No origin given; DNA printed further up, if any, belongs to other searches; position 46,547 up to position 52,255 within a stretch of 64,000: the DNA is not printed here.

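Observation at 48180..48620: Vestigial A-domain C-terminal subdomain fossil between the C domain and the acyl-AMP-ligase domain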

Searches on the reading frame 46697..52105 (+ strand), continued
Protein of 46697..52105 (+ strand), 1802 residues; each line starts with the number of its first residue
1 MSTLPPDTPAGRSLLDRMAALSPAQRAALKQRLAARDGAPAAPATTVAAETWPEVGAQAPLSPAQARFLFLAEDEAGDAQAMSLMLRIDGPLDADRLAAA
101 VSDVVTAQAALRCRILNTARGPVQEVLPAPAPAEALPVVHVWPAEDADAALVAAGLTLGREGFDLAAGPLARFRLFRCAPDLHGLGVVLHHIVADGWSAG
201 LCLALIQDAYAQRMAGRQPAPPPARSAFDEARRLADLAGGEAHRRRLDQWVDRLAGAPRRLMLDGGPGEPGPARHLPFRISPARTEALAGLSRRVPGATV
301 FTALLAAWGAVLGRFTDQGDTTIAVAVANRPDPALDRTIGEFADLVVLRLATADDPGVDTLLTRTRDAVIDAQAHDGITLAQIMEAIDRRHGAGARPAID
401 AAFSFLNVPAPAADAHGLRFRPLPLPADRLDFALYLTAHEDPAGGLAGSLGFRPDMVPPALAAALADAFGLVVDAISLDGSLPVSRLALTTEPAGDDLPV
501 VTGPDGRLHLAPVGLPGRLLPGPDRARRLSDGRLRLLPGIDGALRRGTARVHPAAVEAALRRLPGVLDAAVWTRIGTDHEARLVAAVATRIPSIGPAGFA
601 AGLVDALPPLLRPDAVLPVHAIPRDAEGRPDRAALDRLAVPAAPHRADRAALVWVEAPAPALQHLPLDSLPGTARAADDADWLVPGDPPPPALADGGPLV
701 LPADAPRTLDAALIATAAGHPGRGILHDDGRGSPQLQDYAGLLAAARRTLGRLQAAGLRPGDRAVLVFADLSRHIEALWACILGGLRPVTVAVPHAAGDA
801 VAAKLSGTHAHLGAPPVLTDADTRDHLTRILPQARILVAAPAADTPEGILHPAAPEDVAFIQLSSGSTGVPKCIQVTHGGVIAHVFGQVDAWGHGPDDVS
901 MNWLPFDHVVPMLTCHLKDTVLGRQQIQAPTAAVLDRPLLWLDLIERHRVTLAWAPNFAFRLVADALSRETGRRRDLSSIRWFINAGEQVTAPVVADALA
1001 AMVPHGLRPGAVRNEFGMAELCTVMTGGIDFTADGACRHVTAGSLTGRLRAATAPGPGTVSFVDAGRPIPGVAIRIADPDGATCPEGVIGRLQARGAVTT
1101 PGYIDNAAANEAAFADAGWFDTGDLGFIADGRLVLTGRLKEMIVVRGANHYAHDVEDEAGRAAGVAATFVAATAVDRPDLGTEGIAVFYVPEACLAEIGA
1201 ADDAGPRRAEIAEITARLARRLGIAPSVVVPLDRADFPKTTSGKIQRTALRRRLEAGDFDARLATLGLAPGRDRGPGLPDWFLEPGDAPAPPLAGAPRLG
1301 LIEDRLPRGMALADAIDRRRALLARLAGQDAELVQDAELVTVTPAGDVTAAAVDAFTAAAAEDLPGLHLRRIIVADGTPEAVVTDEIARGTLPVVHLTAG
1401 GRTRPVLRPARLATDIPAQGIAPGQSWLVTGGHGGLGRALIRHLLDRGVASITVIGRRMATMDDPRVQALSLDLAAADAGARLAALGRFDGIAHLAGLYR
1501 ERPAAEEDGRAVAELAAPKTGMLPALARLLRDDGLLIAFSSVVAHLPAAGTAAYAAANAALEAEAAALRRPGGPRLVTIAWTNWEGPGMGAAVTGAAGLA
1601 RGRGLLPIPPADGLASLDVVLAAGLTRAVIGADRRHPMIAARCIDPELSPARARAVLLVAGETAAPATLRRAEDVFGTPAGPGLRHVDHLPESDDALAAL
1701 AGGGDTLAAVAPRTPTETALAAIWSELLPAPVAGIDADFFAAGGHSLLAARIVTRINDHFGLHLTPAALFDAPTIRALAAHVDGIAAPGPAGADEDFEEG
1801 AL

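Call 18: find_homologous_proteins(query=window:46697-52105:+, max_evalue=1e-10)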
Query window:46697-52105:+ (1802 aa): 1425 proteins with E <= 1e-10 among 8000 candidates; the best 120 are listed.
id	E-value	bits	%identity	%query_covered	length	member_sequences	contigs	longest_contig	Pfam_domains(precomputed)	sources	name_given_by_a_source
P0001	0.0e+0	3812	98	100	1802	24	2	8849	PF08659.17,PF00668.26,PF00550.32,PF00501.35,PF00106.32,PF01370.28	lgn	-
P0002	0.0e+0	3437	89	100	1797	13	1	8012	PF08659.17,PF00668.26,PF00550.32,PF00501.35,PF00106.32,PF01370.28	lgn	-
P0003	0.0e+0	1884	57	72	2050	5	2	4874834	PF08659.17,PF00668.26,PF00550.32,PF00501.35,PF00106.32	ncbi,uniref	ncbi:SDR family NAD(P)-dependent oxidoreductase [Tistrella sp. BH-R2-4]|uniref:SDR family NAD(P)-dep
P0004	3.6e-217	743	37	71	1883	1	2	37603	PF08659.17,PF00668.26,PF21394.4,PF00550.32,PF00501.35,PF13193.13,PF00106.32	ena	-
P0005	4.4e-168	580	33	26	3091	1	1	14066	PF00668.26,PF00550.32,PF00501.35,PF13193.13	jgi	jgi:amino acid adenylation domain-containing protein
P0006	2.2e-166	574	36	42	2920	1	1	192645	PF08659.17,PF00668.26,PF00550.32,PF00501.35,PF13193.13,PF00106.32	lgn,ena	-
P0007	3.6e-166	574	33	27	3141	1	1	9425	PF00668.26,PF00550.32,PF00501.35,PF13193.13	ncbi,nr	ncbi:MAG TPA: amino acid adenylation domain-containing protein, partial [Thermoanaerobaculia bacteri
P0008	6.7e-163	563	30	28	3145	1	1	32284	PF00668.26,PF00550.32,PF00501.35,PF13193.13,PF23024.2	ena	-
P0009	8.3e-163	563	37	38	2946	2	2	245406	PF08659.17,PF00668.26,PF00550.32,PF13561.13,PF00501.35,PF13193.13,PF00106.32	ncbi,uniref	ncbi:amino acid adenylation domain-containing protein [Streptomyces sp. NPDC058867]|uniref:amino aci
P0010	2.0e-162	561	33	73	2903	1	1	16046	PF08659.17,PF00668.26,PF21394.4,PF00550.32,PF13561.13,PF00501.35,PF13193.13,PF00106.32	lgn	-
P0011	2.2e-161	558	38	42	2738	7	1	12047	PF08659.17,PF00668.26,PF00550.32,PF00501.35,PF13193.13,PF00106.32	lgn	-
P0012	9.2e-159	549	38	33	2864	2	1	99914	PF08659.17,PF00668.26,PF00550.32,PF13561.13,PF00501.35,PF13193.13,PF00106.32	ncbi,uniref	ncbi:amino acid adenylation domain-containing protein [Streptomyces sp. NPDC096094]|uniref:amino aci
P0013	1.3e-158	549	32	24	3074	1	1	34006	PF00668.26,PF00550.32,PF00501.35,PF13193.13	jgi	jgi:amino acid adenylation domain-containing protein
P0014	1.3e-158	549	36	44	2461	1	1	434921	PF08659.17,PF00668.26,PF00550.32,PF13561.13,PF00501.35,PF13193.13,PF00975.27,PF00106.32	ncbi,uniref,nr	ncbi:SDR family NAD(P)-dependent oxidoreductase [Streptomyces coffeae]|uniref:SDR family NAD(P)-depe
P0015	6.4e-157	543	35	22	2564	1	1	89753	PF00668.26,PF00550.32,PF00501.35,PF13193.13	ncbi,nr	ncbi:MAG TPA: amino acid adenylation domain-containing protein [Thermoanaerobaculia bacterium]|nr:am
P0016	4.4e-155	537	37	42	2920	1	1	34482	PF08659.17,PF00668.26,PF00550.32,PF00501.35,PF13193.13,PF00106.32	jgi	jgi:non-ribosomal peptide synthase protein (TIGR01720 family)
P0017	1.1e-154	536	33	22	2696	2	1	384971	PF00668.26,PF00550.32,PF00501.35,PF13193.13,PF23024.2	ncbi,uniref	ncbi:non-ribosomal peptide synthetase, partial [Frigidibacter sp. SD6-1]|uniref:non-ribosomal peptid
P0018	3.4e-153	531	32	24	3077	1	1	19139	PF00668.26,PF00550.32,PF00501.35,PF13193.13,PF00975.27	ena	-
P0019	2.4e-152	528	36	41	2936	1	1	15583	PF08659.17,PF00668.26,PF00550.32,PF00501.35,PF13193.13,PF00106.32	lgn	-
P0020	6.6e-152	526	34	25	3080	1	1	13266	PF00668.26,PF00550.32,PF00501.35,PF13193.13,PF00975.27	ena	-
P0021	1.5e-151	525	34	24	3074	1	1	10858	PF00668.26,PF00550.32,PF00501.35,PF13193.13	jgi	jgi:amino acid adenylation domain-containing protein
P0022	5.2e-150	520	34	26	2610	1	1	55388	PF00668.26,PF00550.32,PF00501.35,PF13193.13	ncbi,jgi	jgi:amino acid adenylation domain-containing protein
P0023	2.7e-145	505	34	20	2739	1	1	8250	PF00668.26,PF00550.32,PF00501.35,PF13193.13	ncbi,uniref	ncbi:amino acid adenylation domain-containing protein, partial [Streptomyces sp. NPDC091292]|uniref:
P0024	1.2e-144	502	29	30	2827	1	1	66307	PF00668.26,PF00550.32,PF00501.35,PF13193.13,PF23024.2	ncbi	-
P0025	2.9e-143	498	34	24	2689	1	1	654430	PF00668.26,PF00550.32,PF00501.35,PF13193.13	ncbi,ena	-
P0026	6.9e-143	497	31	30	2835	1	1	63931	PF00668.26,PF00550.32,PF00501.35,PF13193.13,PF23024.2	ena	-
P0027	2.6e-142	495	32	24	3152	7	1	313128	PF00668.26,PF00550.32,PF00501.35,PF13193.13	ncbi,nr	ncbi:MAG: amino acid adenylation domain-containing protein [Gammaproteobacteria bacterium]|nr:amino 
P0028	5.6e-141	490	29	31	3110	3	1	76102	PF00668.26,PF13469.13,PF00550.32,PF00501.35,PF13193.13,PF23024.2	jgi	-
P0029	7.0e-141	490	34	72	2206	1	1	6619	PF08659.17,PF00668.26,PF21394.4,PF00550.32,PF13561.13,PF00501.35,PF13193.13,PF00106.32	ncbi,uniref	ncbi:non-ribosomal peptide synthetase, partial [Streptomyces huiliensis]|uniref:non-ribosomal peptid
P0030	8.0e-141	490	29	25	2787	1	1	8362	PF00668.26,PF00550.32,PF00501.35,PF13193.13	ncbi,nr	ncbi:MAG TPA: amino acid adenylation domain-containing protein, partial [Longimicrobium sp.]|nr:amin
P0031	3.9e-140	487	33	24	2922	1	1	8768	PF00668.26,PF00550.32,PF00501.35,PF13193.13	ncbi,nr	ncbi:MAG TPA: amino acid adenylation domain-containing protein, partial [Thermoanaerobaculia bacteri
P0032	3.6e-139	484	31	24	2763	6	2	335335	PF00668.26,PF00550.32,PF18563.7,PF00501.35,PF13193.13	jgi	jgi:amino acid adenylation domain-containing protein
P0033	1.3e-138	482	34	23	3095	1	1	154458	PF00668.26,PF00550.32,PF00501.35,PF13193.13,PF23024.2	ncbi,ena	-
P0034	2.5e-138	481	32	25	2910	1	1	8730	PF00668.26,PF00550.32,PF00501.35,PF13193.13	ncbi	ncbi:MAG TPA: amino acid adenylation domain-containing protein, partial [Longimicrobium sp.]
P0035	3.8e-138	481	32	23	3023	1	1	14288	PF00668.26,PF00550.32,PF00501.35,PF13193.13,PF23024.2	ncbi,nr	ncbi:MAG TPA: amino acid adenylation domain-containing protein, partial [Thermoanaerobaculia bacteri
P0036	7.8e-137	477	32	24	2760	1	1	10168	PF00668.26,PF00550.32,PF00501.35,PF13193.13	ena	-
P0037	1.5e-135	472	30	25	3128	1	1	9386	PF00668.26,PF00550.32,PF00501.35,PF13193.13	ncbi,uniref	ncbi:amino acid adenylation domain-containing protein, partial [Dactylosporangium darangshiense]|uni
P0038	5.4e-135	470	30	23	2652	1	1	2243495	PF00668.26,PF00550.32,PF00501.35,PF13193.13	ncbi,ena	-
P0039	4.4e-134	467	31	23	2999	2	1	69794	PF00668.26,PF00550.32,PF00501.35,PF13193.13,PF00975.27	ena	-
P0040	6.4e-134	467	31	24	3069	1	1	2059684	PF00668.26,PF00550.32,PF00501.35,PF13193.13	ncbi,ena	-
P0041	4.3e-133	464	31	30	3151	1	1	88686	PF00668.26,PF13469.13,PF00550.32,PF00501.35,PF13193.13,PF23024.2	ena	-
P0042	4.9e-133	464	34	22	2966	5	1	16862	PF00668.26,PF00550.32,PF00501.35,PF13193.13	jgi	jgi:amino acid adenylation domain-containing protein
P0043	6.8e-132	460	32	18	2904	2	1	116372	PF00668.26,PF00550.32,PF00501.35,PF13193.13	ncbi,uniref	ncbi:non-ribosomal peptide synthetase, partial [Streptomyces sp. OR43]|uniref:non-ribosomal peptide 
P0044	9.9e-131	456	32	24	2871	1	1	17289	PF00668.26,PF00550.32,PF00501.35,PF13193.13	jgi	jgi:amino acid adenylation domain-containing protein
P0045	1.0e-130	456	32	24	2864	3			PF00668.26,PF00550.32,PF00501.35,PF13193.13,PF00975.27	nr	nr:non-ribosomal peptide synthetase [Pyxidicoccus fallax]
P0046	2.9e-130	455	32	25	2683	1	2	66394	PF00668.26,PF00550.32,PF00501.35,PF13193.13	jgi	jgi:amino acid adenylation domain-containing protein/non-ribosomal peptide synthase protein (TIGR017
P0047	4.4e-129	451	31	24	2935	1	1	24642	PF00668.26,PF00550.32,PF00501.35,PF13193.13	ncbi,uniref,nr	ncbi:non-ribosomal peptide synthetase [Streptosporangium amethystogenes]|uniref:non-ribosomal peptid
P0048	5.8e-128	447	36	25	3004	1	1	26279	PF00668.26,PF00550.32,PF00501.35,PF13193.13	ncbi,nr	ncbi:MAG TPA: amino acid adenylation domain-containing protein [Thermoanaerobaculia bacterium]|nr:am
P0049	3.5e-127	445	33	23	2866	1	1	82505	PF00668.26,PF00550.32,PF00501.35,PF13193.13,PF23024.2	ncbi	ncbi:MAG: hypothetical protein OHK0022_06440 [Roseiflexaceae bacterium]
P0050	5.1e-127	444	33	22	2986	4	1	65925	PF00668.26,PF00550.32,PF00501.35,PF13193.13,PF00975.27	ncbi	-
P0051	2.6e-126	442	31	26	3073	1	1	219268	PF00668.26,PF00296.27,PF00550.32,PF00501.35,PF13193.13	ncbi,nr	ncbi:MAG TPA: amino acid adenylation domain-containing protein [Thermoanaerobaculia bacterium]|nr:am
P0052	5.5e-126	441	33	27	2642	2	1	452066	PF00668.26,PF00550.32,PF00501.35,PF13193.13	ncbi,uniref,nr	ncbi:hypothetical protein AMYX_25110 [Anaeromyxobacter diazotrophicus]|uniref:Carrier domain-contain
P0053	2.0e-125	439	32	26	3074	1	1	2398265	PF00668.26,PF00550.32,PF00501.35,PF13193.13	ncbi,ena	-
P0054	3.1e-125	438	35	19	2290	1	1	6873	PF00668.26,PF00550.32,PF00501.35,PF13193.13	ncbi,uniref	ncbi:amino acid adenylation domain-containing protein, partial [Dactylosporangium darangshiense]|uni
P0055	6.2e-124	434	31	26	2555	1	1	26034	PF00668.26,PF00550.32,PF00501.35,PF13193.13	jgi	jgi:amino acid adenylation domain-containing protein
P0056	9.1e-124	433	31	27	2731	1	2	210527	PF00668.26,PF00550.32,PF00501.35,PF13193.13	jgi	jgi:amino acid adenylation domain-containing protein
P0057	2.6e-123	432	32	22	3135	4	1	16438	PF08659.17,PF00668.26,PF21089.4,PF00550.32,PF14765.13,PF00501.35,PF13193.13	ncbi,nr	ncbi:MAG TPA: amino acid adenylation domain-containing protein, partial [Thermoanaerobaculia bacteri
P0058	5.8e-123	431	34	24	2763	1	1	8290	PF13847.13,PF00668.26,PF13489.13,PF13649.13,PF00550.32,PF00501.35,PF13193.13,PF08241.19,PF08242.19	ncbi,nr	ncbi:MAG TPA: amino acid adenylation domain-containing protein, partial [Thermoanaerobaculia bacteri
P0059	1.5e-122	429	33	25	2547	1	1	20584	PF00668.26,PF00550.32,PF00501.35,PF13193.13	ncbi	ncbi:MAG TPA: amino acid adenylation domain-containing protein, partial [Thermoanaerobaculia bacteri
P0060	2.9e-122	428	32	24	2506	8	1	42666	PF00668.26,PF00550.32,PF00501.35,PF13193.13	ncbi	ncbi:MAG: amino acid adenylation domain-containing protein, partial [Proteobacteria bacterium]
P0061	4.9e-122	427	32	22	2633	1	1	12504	PF00668.26,PF00550.32,PF00501.35,PF13193.13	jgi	jgi:amino acid adenylation domain-containing protein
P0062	1.3e-121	426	33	19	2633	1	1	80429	PF00668.26,PF00550.32,PF00501.35,PF13193.13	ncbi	ncbi:MAG: amino acid adenylation domain-containing protein, partial [Gemmatimonadota bacterium]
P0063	8.3e-121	423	36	24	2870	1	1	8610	PF00668.26,PF00550.32,PF00501.35,PF13193.13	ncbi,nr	ncbi:MAG TPA: amino acid adenylation domain-containing protein, partial [Thermoanaerobaculia bacteri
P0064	1.5e-120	423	30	24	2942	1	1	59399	PF00668.26,PF00550.32,PF00501.35,PF13193.13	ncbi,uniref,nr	ncbi:non-ribosomal peptide synthetase [uncultured Streptomyces sp.]|uniref:non-ribosomal peptide syn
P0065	3.2e-120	421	42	33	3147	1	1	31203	PF00668.26,PF22336.3,PF00296.27,PF00109.33,PF22621.3,PF00550.32,PF00501.35,PF02801.29,PF16197.12,PF00698.27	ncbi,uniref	ncbi:MupA/Atu3671 family FMN-dependent luciferase-like monooxygenase [Longispora sp. NPDC051575]|uni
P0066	5.0e-120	421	31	24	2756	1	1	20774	PF00668.26,PF00550.32,PF00501.35,PF13193.13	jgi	jgi:amino acid adenylation domain-containing protein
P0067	2.3e-119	419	34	27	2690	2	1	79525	PF00668.26,PF00550.32,PF00501.35,PF13193.13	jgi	jgi:amino acid adenylation domain-containing protein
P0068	2.8e-119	418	29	22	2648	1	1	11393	PF00668.26,PF00550.32,PF00501.35,PF13193.13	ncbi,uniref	ncbi:amino acid adenylation domain-containing protein, partial [Pseudomonas sp. RA_35y_Pfl2_P32]|uni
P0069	5.2e-119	417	37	23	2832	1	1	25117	PF00668.26,PF00550.32,PF00501.35,PF13193.13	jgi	jgi:amino acid adenylation domain-containing protein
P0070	3.4e-118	415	35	17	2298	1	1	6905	PF00668.26,PF00550.32,PF00501.35,PF13193.13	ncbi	ncbi:MAG TPA: amino acid adenylation domain-containing protein, partial [Longimicrobiaceae bacterium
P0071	5.5e-118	414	32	24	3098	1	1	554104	PF00668.26,PF00550.32,PF00501.35,PF13193.13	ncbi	-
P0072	5.9e-118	414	32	22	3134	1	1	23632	PF00668.26,PF00550.32,PF00501.35,PF13193.13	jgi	jgi:amino acid adenylation domain-containing protein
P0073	7.3e-118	414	29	24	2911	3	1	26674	PF00668.26,PF00550.32,PF00501.35,PF13193.13,PF00975.27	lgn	-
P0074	2.7e-117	412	31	22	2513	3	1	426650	PF00668.26,PF00550.32,PF00501.35,PF13193.13,PF08892.17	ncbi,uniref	ncbi:non-ribosomal peptide synthetase, partial [Reyranella sp. CPCC 100927]|uniref:non-ribosomal pep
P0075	2.5e-116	409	33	24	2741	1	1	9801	PF00668.26,PF00550.32,PF00501.35,PF13193.13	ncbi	ncbi:MAG: amino acid adenylation domain-containing protein, partial [Gemmatimonadota bacterium]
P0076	2.7e-116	408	31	25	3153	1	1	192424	PF13847.13,PF00668.26,PF13489.13,PF13649.13,PF00550.32,PF00501.35,PF13193.13,PF08241.19,PF08242.19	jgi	jgi:amino acid adenylation domain-containing protein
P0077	3.3e-115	405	31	27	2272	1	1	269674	PF00668.26,PF00550.32,PF00501.35,PF13193.13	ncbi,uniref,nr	ncbi:non-ribosomal peptide synthetase [Paraburkholderia sp.]|uniref:non-ribosomal peptide synthetase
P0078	4.7e-115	404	32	23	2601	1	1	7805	PF00668.26,PF00550.32,PF00501.35,PF13193.13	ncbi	ncbi:amino acid adenylation domain-containing protein, partial [Streptomyces sp. NPDC054840]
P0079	6.1e-115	404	34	24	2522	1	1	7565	PF00668.26,PF00550.32,PF00501.35,PF13193.13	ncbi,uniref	ncbi:amino acid adenylation domain-containing protein, partial [Streptomyces sp. NPDC050164]|uniref:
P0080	6.4e-115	404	31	28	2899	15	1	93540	PF00668.26,PF00550.32,PF00501.35,PF13193.13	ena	-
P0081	7.9e-115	404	30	24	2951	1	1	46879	PF00668.26,PF00550.32,PF00501.35,PF13193.13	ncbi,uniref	ncbi:amino acid adenylation domain-containing protein [Streptomyces sp. NPDC058195]|uniref:non-ribos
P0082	8.1e-115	404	35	22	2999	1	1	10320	PF00668.26,PF13489.13,PF13649.13,PF00550.32,PF00501.35,PF13193.13,PF08241.19,PF08242.19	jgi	jgi:amino acid adenylation domain-containing protein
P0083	9.9e-115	403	30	24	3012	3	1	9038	PF00668.26,PF00550.32,PF00501.35,PF13193.13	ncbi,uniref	ncbi:non-ribosomal peptide synthetase, partial [Duganella sp. HH105]|uniref:non-ribosomal peptide sy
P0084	1.1e-114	403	29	24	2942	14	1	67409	PF00668.26,PF00550.32,PF00501.35,PF13193.13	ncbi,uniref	ncbi:amino acid adenylation domain-containing protein [Streptomyces atratus]|uniref:non-ribosomal pe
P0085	1.7e-114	402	30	25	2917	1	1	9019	PF00668.26,PF00550.32,PF00501.35,PF13193.13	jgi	jgi:amino acid adenylation domain-containing protein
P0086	2.2e-114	402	34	20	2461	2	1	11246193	PF00668.26,PF00550.32,PF18563.7,PF00501.35,PF13193.13,PF00975.27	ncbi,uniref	ncbi:amino acid adenylation domain-containing protein [Actinomadura nitritigenes]|uniref:amino acid 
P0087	2.5e-114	402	30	26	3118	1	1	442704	PF00668.26,PF00550.32,PF18563.7,PF00501.35,PF13193.13,PF00975.27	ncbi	ncbi:MAG: amino acid adenylation domain-containing protein [Acidobacteriota bacterium]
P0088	3.1e-114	402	32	26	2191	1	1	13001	PF00668.26,PF00550.32,PF00501.35,PF13193.13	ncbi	ncbi:MAG: amino acid adenylation domain-containing protein, partial [Gemmatimonadota bacterium]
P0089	5.4e-114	401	27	26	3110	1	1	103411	PF00668.26,PF00550.32,PF00501.35,PF13193.13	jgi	jgi:amino acid adenylation domain-containing protein/non-ribosomal peptide synthase protein (TIGR017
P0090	5.6e-114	401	33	24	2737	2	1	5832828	PF00668.26,PF00550.32,PF00501.35,PF13193.13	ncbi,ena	-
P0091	6.1e-114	401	27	24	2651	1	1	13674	PF00668.26,PF00550.32,PF00501.35,PF13193.13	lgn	-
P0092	1.9e-113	399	29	22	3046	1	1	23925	PF00668.26,PF00550.32,PF00501.35,PF13193.13,PF00561.27,PF12146.16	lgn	-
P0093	2.2e-113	399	31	22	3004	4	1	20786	PF00668.26,PF00550.32,PF00501.35,PF13193.13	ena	-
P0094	2.4e-113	399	28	27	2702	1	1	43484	PF00668.26,PF00550.32,PF00501.35,PF13193.13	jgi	-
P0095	5.6e-113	397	34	27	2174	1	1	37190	PF00668.26,PF00550.32,PF00501.35,PF13193.13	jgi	jgi:amino acid adenylation domain-containing protein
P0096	6.0e-113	397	28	24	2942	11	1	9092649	PF00668.26,PF00550.32,PF00501.35,PF13193.13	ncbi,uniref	ncbi:amino acid adenylation domain-containing protein [Streptomyces sp. LN549]|uniref:non-ribosomal 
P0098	8.0e-113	397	34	22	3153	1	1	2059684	PF00668.26,PF00550.32,PF00501.35,PF13193.13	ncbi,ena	-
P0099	1.1e-112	396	34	25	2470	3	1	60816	PF00668.26,PF00550.32,PF00501.35,PF13193.13,PF00975.27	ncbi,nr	ncbi:MAG TPA: amino acid adenylation domain-containing protein [Thermoanaerobaculia bacterium]|nr:am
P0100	1.3e-112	396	29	29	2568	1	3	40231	PF00668.26,PF02668.23,PF00550.32,PF00501.35,PF13193.13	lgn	-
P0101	1.9e-112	396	31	25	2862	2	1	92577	PF00668.26,PF00550.32,PF00501.35,PF13193.13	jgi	jgi:amino acid adenylation domain-containing protein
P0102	1.9e-112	396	30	24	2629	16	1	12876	PF00668.26,PF00550.32,PF00501.35,PF13193.13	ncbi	ncbi:non-ribosomal peptide synthetase, partial [Pseudomonas sp. BIOMIG1BDMA]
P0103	2.1e-112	396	33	24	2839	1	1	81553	PF00668.26,PF00550.32,PF00501.35,PF13193.13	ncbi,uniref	ncbi:amino acid adenylation domain-containing protein [Streptomyces sp. NPDC057010]|uniref:non-ribos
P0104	2.8e-112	395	30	35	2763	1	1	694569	PF00668.26,PF00550.32,PF00501.35,PF13193.13,PF24919.1,PF23024.2,PF23297.2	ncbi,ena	-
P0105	5.4e-112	394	32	24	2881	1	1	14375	PF07238.20,PF00668.26,PF00550.32,PF00501.35,PF13193.13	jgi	-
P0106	5.5e-112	394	30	24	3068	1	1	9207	PF00668.26,PF13469.13,PF00550.32,PF00501.35,PF13193.13,PF00685.34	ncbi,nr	ncbi:MAG: hypothetical protein QOJ16_2823, partial [Acidobacteriota bacterium]|nr:hypothetical prote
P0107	8.1e-112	394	34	26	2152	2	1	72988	PF00668.26,PF00550.32,PF00501.35,PF13193.13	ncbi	ncbi:MAG: amino acid adenylation domain-containing protein [Thermoanaerobaculia bacterium]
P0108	1.1e-111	393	29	24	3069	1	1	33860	PF00668.26,PF00550.32,PF00501.35,PF13193.13,PF00975.27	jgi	jgi:amino acid adenylation domain-containing protein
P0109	1.7e-111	393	33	23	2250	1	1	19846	PF00668.26,PF00550.32,PF00501.35,PF13193.13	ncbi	ncbi:MAG: amino acid adenylation domain-containing protein [Gemmatimonadota bacterium]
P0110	2.0e-111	392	31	22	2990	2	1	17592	PF13847.13,PF00668.26,PF13649.13,PF00550.32,PF00501.35,PF13193.13,PF08241.19,PF08242.19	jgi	-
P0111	6.0e-111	391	32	25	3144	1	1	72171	PF13847.13,PF00668.26,PF13489.13,PF13649.13,PF00550.32,PF00501.35,PF13193.13,PF08241.19,PF08242.19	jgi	jgi:amino acid adenylation domain-containing protein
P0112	7.9e-111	390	29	24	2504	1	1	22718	PF00668.26,PF00550.32,PF00501.35,PF13193.13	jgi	jgi:amino acid adenylation domain-containing protein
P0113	1.3e-110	390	29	24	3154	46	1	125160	PF00668.26,PF00550.32,PF00501.35,PF13193.13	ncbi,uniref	ncbi:amino acid adenylation domain-containing protein [Pseudomonas lijiangensis]|uniref:amino acid a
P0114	1.9e-110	389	34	23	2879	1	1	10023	PF00668.26,PF02668.23,PF00550.32,PF00501.35,PF13193.13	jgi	jgi:amino acid adenylation domain-containing protein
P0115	2.2e-110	389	32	23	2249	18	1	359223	PF00668.26,PF00550.32,PF00501.35,PF13193.13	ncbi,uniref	ncbi:amino acid adenylation domain-containing protein [Streptomyces sp. NPDC052292]|uniref:amino aci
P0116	9.6e-110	387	32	23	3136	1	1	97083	PF00668.26,PF00550.32,PF00501.35,PF13193.13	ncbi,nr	ncbi:amino acid adenylation domain-containing protein [Streptomyces sp. MN03-5084-2B]|nr:amino acid 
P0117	9.7e-110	387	36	31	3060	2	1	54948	PF00668.26,PF00296.27,PF00109.33,PF00550.32,PF00501.35,PF13193.13,PF02801.29,PF16197.12,PF00698.27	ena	-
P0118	1.1e-109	387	32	24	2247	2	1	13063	PF00668.26,PF00550.32,PF00501.35,PF13193.13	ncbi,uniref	ncbi:amino acid adenylation domain-containing protein [Streptomyces sp. NPDC014685]|uniref:amino aci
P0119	1.1e-109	386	32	24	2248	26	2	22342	PF00668.26,PF00550.32,PF00501.35,PF13193.13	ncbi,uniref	ncbi:amino acid adenylation domain-containing protein [Streptomyces sp. NPDC059605]|uniref:amino aci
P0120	1.2e-109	386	36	23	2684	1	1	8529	PF00668.26,PF13489.13,PF13649.13,PF00550.32,PF00501.35,PF13193.13,PF08241.19,PF08242.19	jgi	jgi:amino acid adenylation domain-containing protein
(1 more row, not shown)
